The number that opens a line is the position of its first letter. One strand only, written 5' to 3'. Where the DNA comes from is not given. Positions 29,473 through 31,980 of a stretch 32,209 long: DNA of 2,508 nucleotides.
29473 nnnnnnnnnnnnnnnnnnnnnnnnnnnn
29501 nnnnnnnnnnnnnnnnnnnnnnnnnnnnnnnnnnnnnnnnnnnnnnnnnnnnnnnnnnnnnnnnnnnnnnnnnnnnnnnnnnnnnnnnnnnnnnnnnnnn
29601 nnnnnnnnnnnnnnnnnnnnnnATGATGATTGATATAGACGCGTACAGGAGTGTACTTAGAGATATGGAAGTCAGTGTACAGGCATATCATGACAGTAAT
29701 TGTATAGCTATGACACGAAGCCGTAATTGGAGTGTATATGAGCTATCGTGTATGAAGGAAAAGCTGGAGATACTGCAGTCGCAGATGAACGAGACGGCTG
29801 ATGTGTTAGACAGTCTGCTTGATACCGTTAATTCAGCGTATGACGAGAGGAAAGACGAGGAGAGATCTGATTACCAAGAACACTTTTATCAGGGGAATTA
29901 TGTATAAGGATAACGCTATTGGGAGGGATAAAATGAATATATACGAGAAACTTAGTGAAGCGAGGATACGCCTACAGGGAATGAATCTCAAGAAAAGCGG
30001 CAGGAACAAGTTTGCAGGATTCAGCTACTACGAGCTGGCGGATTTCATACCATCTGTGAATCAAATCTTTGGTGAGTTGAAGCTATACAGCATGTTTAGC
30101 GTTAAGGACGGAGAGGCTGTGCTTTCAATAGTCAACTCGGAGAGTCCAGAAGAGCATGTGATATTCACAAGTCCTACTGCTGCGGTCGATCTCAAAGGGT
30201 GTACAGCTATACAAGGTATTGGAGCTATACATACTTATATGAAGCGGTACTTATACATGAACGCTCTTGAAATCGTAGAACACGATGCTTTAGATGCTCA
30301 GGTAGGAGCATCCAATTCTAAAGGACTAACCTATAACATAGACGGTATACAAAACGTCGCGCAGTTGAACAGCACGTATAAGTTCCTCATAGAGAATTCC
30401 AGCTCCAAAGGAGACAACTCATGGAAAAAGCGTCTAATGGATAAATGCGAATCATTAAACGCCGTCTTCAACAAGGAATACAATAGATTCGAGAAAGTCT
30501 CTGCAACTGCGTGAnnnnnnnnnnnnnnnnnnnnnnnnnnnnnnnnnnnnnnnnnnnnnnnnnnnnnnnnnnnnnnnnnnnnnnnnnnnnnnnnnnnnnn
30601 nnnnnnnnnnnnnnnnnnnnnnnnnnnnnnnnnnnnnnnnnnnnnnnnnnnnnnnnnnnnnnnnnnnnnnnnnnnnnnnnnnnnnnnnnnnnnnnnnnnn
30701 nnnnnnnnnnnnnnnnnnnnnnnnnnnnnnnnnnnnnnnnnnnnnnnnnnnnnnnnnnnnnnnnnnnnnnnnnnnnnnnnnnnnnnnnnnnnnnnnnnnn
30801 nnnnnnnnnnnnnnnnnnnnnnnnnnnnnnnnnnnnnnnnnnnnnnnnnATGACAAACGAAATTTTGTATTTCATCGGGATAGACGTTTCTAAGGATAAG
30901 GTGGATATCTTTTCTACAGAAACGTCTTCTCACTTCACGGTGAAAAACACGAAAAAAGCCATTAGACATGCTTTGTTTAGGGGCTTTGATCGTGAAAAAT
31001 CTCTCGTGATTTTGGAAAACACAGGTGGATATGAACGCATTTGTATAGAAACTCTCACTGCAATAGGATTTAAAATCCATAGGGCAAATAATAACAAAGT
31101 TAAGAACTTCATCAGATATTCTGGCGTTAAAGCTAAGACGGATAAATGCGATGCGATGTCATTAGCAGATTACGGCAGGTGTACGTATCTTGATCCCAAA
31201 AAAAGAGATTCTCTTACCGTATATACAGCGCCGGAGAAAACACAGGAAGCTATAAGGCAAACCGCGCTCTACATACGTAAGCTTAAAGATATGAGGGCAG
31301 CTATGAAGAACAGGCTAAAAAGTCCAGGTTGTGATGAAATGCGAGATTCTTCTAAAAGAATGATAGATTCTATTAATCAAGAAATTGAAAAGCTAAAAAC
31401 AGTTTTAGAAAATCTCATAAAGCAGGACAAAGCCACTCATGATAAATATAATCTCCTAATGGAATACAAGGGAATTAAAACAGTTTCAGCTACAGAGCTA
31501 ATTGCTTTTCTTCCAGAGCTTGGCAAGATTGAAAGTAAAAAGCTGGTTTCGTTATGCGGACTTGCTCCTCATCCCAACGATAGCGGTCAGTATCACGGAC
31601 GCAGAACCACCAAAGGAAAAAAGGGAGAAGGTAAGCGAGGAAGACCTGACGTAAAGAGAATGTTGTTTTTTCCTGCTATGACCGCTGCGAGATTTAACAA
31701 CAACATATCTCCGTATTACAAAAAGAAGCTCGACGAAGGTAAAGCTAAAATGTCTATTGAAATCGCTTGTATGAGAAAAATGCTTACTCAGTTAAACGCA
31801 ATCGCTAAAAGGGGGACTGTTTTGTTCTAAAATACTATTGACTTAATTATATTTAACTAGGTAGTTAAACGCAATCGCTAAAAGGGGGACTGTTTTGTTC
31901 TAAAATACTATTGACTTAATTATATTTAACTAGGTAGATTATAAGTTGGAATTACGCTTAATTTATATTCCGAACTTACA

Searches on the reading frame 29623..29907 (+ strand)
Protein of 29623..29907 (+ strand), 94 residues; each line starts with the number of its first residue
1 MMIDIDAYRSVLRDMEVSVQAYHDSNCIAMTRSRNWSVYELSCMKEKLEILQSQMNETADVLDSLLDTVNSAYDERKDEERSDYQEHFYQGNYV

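Call 104: search_protein_families(library=pfam, proteins=[window:29623-29907:+], max_evalue=0.01)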
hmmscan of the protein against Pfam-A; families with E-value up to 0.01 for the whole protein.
window:29623-29907:+ (94 aa): 1 family
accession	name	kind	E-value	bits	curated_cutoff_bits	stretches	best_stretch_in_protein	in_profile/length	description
PF01544.23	CorA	-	0.0064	16.3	27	1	5-86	120-199/292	CorA-like Mg2+ transporter protein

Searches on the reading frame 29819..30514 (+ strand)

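Call 19: search_protein_families(library=phrogs, proteins=[window:29819-30514:+], max_evalue=0.001)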
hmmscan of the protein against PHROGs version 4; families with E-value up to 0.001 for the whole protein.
window:29819-30514:+ (231 aa): 2 families
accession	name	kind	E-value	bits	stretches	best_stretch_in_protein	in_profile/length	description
phrog_155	-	DNA, RNA and nucleotide metabolism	1.3e-25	91.6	1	37-219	64-255/308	Erf-like ssDNA annealing protein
phrog_2324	-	DNA, RNA and nucleotide metabolism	3e-12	47.5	1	37-184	7-152/193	Erf-like ssDNA annealing protein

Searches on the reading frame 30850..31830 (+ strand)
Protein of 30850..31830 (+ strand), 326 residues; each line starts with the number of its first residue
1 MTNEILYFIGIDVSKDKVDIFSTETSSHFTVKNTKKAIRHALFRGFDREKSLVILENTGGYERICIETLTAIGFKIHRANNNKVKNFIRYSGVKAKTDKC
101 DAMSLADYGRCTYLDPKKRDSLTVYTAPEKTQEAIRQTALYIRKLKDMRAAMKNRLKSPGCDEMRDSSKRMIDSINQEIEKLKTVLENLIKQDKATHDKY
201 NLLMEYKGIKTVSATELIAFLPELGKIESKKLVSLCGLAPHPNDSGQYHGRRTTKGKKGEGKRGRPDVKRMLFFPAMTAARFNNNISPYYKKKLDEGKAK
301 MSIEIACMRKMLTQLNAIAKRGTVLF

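Call 19: search_protein_families(library=phrogs, proteins=[window:30850-31830:+], max_evalue=0.001)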
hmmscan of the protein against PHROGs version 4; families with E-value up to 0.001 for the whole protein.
window:30850-31830:+ (326 aa): 2 families
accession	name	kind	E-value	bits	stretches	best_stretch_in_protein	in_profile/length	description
phrog_2199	-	integration and excision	5.7e-47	161.5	1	6-323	3-346/356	transposase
phrog_21610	-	unknown function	1.1e-17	65.5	1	204-323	3-123/143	-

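Call 84: search_dna_similar(query=window:30850-31830:+, collection=plasmids, mode=protein, max_rows=12)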
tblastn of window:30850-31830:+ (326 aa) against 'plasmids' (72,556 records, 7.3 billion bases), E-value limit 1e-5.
Records with a match: 2131; places in all: 2844; records where one place covers at least 80% of the query: 2032.
Best place of each record, by identity: <60% 2131.
By first word of the organism name: Klebsiella 1025; Escherichia 565; Enterobacter 82; Sinorhizobium 58; Salmonella 47; Rhizobium 35; Agrobacterium 23; Pantoea 20; Raoultella 17; Acinetobacter 15; and 88 more.
By predicted mobility (MOB-suite, as given by PLSDB): conjugative 1054; non-mobilizable 855; mobilizable 222.
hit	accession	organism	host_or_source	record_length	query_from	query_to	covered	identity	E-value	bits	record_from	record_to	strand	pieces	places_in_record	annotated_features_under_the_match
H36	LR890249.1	Klebsiella pneumoniae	Homo sapiens,rectal swab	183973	9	321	96%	32.8%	1e-27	149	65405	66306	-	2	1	record has no annotation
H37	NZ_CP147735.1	Xenorhabdus sp. TH1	Steinernema sp. a AB-2023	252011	9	320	96%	32.8%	2e-33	137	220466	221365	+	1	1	IS110 family transposase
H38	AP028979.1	Xenorhabdus sp. TCT-1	Steinernema sp. 1 CTT-2017,Bacterium,gut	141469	9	321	96%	32.7%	6e-33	135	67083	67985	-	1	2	IS110 family transposase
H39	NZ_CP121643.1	Rhizobium sp. CC1099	Onobrychis viciifolia,cell culture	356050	8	317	95%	32.8%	9e-30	126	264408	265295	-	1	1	IS110 family transposase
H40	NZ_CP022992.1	Paraburkholderia aromaticivorans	-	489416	9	322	96%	32.2%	2e-34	140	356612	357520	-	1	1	IS110 family transposase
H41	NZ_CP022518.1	Pantoea vagans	masson pine,cell culture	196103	1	323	93%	33.2%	5e-33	167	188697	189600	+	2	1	none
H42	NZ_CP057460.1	Klebsiella pneumoniae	culture,Pooled cattle faecal samples ...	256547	9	321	96%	32.2%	2e-32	134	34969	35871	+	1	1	IS110 family transposase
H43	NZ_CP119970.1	Gloeocapsopsis dulcis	Dried cell culture,Desert, underside of ...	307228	8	322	97%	32.0%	4e-33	136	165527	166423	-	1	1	transposase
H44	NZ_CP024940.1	Paraburkholderia hospita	soil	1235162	9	322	96%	32.1%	8e-32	132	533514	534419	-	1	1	record has no annotation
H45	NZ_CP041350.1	Komagataeibacter xylinus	Ziziphus mauritiana Lam,cell ...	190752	9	318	95%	32.4%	5e-28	121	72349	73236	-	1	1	IS110 family transposase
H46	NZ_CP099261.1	Klebsiella aerogenes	culture,Pooled soil sample collected ...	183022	9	321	96%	32.1%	5e-33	136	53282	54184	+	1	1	IS110 family transposase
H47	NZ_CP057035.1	Klebsiella pneumoniae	culture,Pooled cattle faecal samples ...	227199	9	321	96%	32.1%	5e-33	136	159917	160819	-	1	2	IS110 family transposase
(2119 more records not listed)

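Call 104: search_protein_families(library=pfam, proteins=[window:30850-31830:+], max_evalue=0.01)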
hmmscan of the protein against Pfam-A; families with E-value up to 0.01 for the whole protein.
window:30850-31830:+ (326 aa): 2 families
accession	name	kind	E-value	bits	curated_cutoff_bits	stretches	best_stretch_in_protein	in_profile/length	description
PF01548.23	DEDD_Tnp_IS110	-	2.2e-16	60.5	29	1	9-158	1-148/155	Transposase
PF02371.22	Transposase_20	-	7e-13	49.2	21.3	1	201-291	2-87/87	Transposase IS116/IS110/IS902 family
